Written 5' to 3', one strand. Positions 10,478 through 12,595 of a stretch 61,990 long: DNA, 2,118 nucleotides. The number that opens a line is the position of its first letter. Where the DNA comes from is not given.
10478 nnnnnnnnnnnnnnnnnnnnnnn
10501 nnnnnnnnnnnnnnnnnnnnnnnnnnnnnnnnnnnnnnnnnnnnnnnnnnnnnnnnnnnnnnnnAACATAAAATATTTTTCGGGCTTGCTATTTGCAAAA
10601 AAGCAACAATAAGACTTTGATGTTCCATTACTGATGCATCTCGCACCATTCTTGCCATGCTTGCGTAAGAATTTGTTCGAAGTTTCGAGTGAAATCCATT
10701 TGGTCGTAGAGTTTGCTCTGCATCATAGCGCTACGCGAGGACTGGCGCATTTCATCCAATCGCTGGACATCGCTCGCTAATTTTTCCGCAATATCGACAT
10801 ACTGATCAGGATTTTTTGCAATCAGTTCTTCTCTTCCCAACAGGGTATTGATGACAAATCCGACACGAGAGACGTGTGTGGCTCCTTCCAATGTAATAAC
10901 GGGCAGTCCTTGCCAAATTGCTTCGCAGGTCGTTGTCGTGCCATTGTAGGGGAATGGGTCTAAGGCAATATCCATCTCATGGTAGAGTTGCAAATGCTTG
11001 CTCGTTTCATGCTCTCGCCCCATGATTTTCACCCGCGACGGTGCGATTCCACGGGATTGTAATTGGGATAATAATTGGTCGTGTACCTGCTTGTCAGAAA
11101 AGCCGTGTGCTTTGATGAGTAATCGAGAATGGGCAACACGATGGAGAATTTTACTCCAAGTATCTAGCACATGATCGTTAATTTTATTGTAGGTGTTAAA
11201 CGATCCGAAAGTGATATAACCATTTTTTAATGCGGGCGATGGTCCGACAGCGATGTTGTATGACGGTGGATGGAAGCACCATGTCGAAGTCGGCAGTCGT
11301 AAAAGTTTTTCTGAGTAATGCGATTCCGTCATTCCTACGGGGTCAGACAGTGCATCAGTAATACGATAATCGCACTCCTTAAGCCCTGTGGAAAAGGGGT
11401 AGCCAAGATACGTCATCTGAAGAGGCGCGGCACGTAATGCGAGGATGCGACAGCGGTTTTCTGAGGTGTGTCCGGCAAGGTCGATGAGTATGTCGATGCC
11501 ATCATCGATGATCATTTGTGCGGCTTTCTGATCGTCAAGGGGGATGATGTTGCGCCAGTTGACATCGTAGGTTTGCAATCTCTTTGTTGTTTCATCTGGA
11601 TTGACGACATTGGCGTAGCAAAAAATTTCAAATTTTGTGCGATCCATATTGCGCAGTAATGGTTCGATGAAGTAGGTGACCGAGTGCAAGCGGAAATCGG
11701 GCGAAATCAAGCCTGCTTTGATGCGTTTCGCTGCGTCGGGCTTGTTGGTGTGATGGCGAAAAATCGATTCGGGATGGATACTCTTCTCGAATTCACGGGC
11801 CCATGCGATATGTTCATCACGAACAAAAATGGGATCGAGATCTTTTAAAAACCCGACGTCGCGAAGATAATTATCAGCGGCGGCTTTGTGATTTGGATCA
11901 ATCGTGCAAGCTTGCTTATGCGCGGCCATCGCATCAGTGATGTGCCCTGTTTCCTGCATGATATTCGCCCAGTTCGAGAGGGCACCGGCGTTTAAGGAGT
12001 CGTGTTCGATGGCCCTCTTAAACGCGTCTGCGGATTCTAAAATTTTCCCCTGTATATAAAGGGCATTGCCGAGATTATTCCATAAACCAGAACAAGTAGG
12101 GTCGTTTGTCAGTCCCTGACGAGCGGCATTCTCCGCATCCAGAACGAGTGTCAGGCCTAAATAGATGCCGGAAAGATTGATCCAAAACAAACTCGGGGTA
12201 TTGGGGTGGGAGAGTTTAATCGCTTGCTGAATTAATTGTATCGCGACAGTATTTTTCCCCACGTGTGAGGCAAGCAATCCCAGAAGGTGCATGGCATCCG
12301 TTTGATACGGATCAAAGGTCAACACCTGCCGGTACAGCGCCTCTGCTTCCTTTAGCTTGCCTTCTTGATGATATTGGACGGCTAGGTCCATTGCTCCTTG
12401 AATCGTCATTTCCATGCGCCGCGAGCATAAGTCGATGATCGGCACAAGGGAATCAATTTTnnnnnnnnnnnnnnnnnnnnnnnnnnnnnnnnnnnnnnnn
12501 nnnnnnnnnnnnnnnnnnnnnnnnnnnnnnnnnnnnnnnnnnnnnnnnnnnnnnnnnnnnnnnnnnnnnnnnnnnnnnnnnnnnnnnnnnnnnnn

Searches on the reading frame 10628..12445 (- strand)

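Call 11: search_protein_families(library=pfam, proteins=[window:10628-12445:-], max_evalue=0.001)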
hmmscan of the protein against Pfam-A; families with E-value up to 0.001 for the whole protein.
window:10628-12445:- (605 aa): 15 families
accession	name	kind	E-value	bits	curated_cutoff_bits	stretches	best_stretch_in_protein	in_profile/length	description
PF13844.12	Glyco_transf_41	-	3.2e-53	181.2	25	2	226-387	65-227/543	Glycosyl transferase family 41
PF07719.23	TPR_2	-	1.9e-16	59.2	27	1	121-149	3-31/34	Tetratricopeptide repeat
PF00515.34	TPR_1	-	5e-14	51.9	27.8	1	122-149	4-31/34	Tetratricopeptide repeat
PF13414.12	TPR_11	-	1.5e-11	44.3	26.8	0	126-167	1-42/42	TPR repeat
PF13181.12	TPR_8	-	1.2e-10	41.1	25.7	0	25-46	11-32/34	Tetratricopeptide repeat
PF13428.12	TPR_14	-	3.3e-09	37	23.5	0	19-56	5-42/44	Tetratricopeptide repeat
PF13432.12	TPR_16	-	1e-07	32.7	32.7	0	103-147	15-59/65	Tetratricopeptide repeat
PF13374.12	TPR_10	-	2.8e-07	30.8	27.5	0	19-43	6-30/42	Tetratricopeptide repeat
PF13431.12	TPR_17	-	3.2e-07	30.5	24.4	0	109-135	3-29/34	Tetratricopeptide repeat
PF23914.1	TPR_CcmH_CycH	-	4.1e-07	30.4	42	0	23-84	95-156/158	Cytochrome c-type biogenesis protein H TPR domain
PF13424.12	TPR_12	-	7.2e-07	29.8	30.1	0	20-78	8-74/77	Tetratricopeptide repeat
PF14559.12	TPR_19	-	1.2e-06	29.2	25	0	27-76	3-52/68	Tetratricopeptide repeat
PF13176.12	TPR_7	-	0.00023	21.4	27.9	0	22-42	6-26/36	Tetratricopeptide repeat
PF13692.12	Glyco_trans_1_4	-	0.00051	20.7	27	1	411-529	5-118/142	Glycosyl transferases group 1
PF25063.1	ARM_TT21_C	-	0.00093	19.5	35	0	14-88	94-168/209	Tetratricopeptide repeat protein 21 C-terminal ARM domain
